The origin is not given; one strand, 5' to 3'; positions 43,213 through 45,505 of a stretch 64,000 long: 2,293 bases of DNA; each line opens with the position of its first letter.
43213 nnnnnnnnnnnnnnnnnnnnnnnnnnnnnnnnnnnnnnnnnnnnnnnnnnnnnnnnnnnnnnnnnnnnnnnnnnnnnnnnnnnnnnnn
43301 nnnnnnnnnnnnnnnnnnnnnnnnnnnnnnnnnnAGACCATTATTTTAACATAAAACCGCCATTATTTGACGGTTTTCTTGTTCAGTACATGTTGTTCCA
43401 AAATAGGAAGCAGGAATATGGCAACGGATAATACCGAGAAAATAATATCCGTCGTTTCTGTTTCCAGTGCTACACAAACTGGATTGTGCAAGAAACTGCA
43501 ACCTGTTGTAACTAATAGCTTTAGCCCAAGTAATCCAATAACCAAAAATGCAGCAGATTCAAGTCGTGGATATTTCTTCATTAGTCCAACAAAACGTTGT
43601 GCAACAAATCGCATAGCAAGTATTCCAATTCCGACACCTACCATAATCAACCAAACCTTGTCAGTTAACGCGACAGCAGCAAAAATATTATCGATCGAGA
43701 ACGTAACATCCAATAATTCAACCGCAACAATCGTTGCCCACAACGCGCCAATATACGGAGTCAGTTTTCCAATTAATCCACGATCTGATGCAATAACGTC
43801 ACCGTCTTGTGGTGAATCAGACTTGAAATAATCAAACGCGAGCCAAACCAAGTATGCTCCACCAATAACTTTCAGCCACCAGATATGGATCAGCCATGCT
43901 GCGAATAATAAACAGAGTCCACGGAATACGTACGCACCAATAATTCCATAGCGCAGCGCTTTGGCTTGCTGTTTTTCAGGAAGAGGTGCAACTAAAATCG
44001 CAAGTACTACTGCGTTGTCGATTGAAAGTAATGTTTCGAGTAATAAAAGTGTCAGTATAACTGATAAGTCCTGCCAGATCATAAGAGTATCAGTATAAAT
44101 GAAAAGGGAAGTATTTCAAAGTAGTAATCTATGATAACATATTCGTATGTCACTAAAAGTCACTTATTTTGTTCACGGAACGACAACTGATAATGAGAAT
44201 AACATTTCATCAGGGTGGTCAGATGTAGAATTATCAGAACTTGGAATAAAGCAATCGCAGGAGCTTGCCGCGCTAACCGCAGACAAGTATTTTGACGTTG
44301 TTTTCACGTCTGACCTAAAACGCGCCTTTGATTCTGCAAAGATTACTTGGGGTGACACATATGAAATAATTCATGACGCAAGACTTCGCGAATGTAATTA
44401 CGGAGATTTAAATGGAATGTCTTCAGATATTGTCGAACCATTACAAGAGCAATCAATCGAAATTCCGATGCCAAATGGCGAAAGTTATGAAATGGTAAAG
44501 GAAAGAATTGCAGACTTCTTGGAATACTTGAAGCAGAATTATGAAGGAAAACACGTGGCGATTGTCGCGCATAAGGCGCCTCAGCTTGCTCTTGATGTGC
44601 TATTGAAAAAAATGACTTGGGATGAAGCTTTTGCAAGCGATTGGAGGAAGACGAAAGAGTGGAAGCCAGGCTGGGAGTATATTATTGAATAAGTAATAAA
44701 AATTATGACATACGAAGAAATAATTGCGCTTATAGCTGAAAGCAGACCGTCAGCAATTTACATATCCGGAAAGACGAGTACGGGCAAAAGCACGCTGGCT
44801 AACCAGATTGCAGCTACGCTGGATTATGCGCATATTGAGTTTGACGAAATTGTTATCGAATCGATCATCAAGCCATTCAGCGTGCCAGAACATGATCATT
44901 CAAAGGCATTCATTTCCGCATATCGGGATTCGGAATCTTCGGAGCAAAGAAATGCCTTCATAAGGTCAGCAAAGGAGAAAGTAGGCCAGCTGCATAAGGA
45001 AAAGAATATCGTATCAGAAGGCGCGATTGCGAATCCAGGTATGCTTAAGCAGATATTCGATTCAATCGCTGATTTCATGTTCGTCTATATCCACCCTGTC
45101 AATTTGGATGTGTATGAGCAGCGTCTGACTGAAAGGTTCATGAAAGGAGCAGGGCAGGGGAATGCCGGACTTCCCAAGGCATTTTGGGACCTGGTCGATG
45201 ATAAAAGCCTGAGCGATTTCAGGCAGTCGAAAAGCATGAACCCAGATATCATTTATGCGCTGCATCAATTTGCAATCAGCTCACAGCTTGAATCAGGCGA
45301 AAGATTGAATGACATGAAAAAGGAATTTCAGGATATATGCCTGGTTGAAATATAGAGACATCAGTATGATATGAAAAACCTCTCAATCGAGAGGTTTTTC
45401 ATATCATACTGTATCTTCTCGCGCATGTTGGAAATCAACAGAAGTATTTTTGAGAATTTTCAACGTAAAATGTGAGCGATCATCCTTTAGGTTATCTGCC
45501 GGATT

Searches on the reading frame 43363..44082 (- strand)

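Call 94: search_protein_families(library=pfam, proteins=[window:43363-44082:-], max_evalue=0.00001)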
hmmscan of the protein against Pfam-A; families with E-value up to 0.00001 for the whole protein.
window:43363-44082:- (239 aa): 2 families
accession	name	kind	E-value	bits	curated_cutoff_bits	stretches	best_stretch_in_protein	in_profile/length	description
PF03741.22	TerC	-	8.7e-52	175.9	27.8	1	10-192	1-177/178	Integral membrane protein TerC family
PF04332.21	DUF475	-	1.3e-07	32.2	27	1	115-193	182-262/293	Protein of unknown function (DUF475)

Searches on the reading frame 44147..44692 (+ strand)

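Call 94: search_protein_families(library=pfam, proteins=[window:44147-44692:+], max_evalue=0.00001)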
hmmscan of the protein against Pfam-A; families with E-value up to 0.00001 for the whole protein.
window:44147-44692:+ (181 aa): 1 family
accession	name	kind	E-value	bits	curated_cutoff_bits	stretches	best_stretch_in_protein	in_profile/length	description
PF00300.27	His_Phos_1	-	1.1e-31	110.5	21.7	1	10-154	6-159/194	Histidine phosphatase superfamily (branch 1)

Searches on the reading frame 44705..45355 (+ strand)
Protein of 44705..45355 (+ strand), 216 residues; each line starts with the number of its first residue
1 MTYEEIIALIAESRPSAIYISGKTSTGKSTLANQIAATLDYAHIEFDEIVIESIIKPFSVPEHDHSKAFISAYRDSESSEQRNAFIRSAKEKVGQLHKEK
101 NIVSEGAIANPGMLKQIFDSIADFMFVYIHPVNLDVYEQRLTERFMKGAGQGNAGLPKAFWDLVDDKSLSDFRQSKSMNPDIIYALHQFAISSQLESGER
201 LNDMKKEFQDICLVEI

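Call 94: search_protein_families(library=pfam, proteins=[window:44705-45355:+], max_evalue=0.00001)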
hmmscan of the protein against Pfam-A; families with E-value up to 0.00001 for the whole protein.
window:44705-45355:+ (216 aa): 1 family
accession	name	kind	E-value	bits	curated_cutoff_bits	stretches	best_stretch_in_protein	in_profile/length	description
PF13207.12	AAA_17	-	6.3e-06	27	27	0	25-144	5-123/136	AAA domain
